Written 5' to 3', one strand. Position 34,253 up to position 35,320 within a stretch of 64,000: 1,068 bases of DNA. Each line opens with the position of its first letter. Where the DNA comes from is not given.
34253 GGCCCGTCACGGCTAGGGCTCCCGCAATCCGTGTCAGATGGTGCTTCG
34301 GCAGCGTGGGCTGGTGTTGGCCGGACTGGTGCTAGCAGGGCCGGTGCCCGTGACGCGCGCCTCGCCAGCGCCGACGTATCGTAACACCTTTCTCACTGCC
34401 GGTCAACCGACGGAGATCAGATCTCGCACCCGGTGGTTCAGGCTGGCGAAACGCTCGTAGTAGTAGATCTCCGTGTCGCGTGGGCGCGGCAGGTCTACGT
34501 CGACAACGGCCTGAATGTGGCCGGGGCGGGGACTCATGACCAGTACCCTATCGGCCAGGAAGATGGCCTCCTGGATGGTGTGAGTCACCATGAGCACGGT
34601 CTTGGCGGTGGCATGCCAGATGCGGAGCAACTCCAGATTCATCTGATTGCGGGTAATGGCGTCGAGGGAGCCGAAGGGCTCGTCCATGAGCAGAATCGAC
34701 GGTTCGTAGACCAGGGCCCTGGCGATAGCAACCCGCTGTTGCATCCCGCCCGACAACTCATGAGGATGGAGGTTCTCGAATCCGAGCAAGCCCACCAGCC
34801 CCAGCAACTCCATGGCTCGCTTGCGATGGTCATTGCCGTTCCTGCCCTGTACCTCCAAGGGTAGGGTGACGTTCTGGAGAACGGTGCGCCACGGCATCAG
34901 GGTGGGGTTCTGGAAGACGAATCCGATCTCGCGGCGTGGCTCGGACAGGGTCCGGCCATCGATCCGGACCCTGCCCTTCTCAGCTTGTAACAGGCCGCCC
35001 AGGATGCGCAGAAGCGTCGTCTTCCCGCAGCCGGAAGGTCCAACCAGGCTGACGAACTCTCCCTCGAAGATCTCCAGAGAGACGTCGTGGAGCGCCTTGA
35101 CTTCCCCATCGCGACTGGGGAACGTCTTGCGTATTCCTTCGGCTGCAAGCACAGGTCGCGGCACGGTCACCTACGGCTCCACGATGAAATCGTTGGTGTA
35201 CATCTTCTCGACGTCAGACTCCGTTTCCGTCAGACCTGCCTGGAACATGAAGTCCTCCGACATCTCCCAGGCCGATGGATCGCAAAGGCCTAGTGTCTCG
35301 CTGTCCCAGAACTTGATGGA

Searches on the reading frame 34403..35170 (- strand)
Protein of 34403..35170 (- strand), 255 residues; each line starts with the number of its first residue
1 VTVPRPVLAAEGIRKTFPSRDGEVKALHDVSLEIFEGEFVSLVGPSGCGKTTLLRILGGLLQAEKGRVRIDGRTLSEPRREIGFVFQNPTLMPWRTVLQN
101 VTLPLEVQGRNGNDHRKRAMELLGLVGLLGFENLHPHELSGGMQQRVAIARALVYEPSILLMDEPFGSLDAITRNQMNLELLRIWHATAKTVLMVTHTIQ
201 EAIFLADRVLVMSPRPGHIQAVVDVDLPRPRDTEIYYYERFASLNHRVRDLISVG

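Call 12: search_protein_families(library=pfam, proteins=[window:34403-35170:-])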
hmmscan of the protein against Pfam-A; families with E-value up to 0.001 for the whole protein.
window:34403-35170:- (255 aa): 4 families
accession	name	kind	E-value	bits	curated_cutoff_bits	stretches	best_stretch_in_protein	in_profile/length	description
PF00005.33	ABC_tran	-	4.3e-36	125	25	1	27-166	1-136/137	ABC transporter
PF13304.12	AAA_21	-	1.6e-06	28.9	27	1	40-84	2-42/304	AAA domain, putative AbiEii toxin, Type IV TA system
PF13401.12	AAA_22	-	2.8e-06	28.1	27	1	38-187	6-109/130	AAA domain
PF13191.12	AAA_16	-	6.2e-06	27.2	32.6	1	17-98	2-73/167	AAA ATPase domain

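Call 13: search_protein_families(library=ncbifam, proteins=[window:34403-35170:-])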
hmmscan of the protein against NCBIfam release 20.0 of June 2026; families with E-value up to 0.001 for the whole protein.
window:34403-35170:- (255 aa): 188 families (the best 25 are shown)
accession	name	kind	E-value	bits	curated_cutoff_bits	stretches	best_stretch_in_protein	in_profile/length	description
NF040729.1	ABC_ATP_SaoA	equivalog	9.2e-72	241.4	360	1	10-241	4-235/248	ABC transporter ATP-binding protein SaoA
NF008421.0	PRK11248.1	equivalog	1.9e-67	227.5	357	1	24-227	14-217/255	taurine ABC transporter ATP-binding subunit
TIGR01184.1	ntrCD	subfamily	3.3e-64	216.6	291.8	1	27-234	1-211/230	nitrate ABC transporter ATP-binding protein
TIGR03265.1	PhnT2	equivalog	4e-62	210.5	457.7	1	8-213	5-209/353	putative 2-aminoethylphosphonate ABC transporter ATP-binding protein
TIGR01186.1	proV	subfamily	4.8e-60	203.6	326.6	1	21-213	3-204/363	betaine/proline/choline family ABC transporter ATP-binding protein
NF008420.0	PRK11247.1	equivalog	2.7e-56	190.6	395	1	9-248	14-238/257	aliphatic sulfonates ABC transporter ATP-binding protein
NF006987.0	PRK09452.1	equivalog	3.9e-56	190.4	482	1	5-220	15-227/378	spermidine/putrescine ABC transporter ATP-binding protein PotA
TIGR00968.1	3a0106s01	subfamily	1.2e-55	188.7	342.75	1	20-220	9-210/237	sulfate ABC transporter ATP-binding protein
NF043075.1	MMSYN1_0197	equivalog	6.9e-55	186.3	550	1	24-222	15-214/341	spermidine/putrescine ABC transporter ATP-binding protein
TIGR01187.1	potA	subfamily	2.7e-53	181.2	355.6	1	42-219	1-179/325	polyamine ABC transporter ATP-binding protein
TIGR03415.1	ABC_choXWV_ATP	equivalog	6.6e-53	180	483.75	1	14-213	27-239/382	choline ABC transporter ATP-binding protein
NF008653.0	PRK11650.1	subfamily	7.6e-53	179.8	432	1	12-213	8-209/357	sn-glycerol-3-phosphate ABC transporter ATP-binding protein UgpC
NF040840.2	tungstate_WtpC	equivalog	1e-49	169.7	440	1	25-225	14-215/347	tungstate ABC transporter ATP-binding protein WtpC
NF040933.2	ABC_arch_GlcV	equivalog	1.3e-49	169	450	1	10-213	5-216/357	glucose ABC transporter ATP-binding protein GlcV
TIGR03258.1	PhnT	equivalog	5.5e-49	167.1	499.15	1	25-213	22-214/359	2-aminoethylphosphonate ABC transport system ATP-binding subunit PhnT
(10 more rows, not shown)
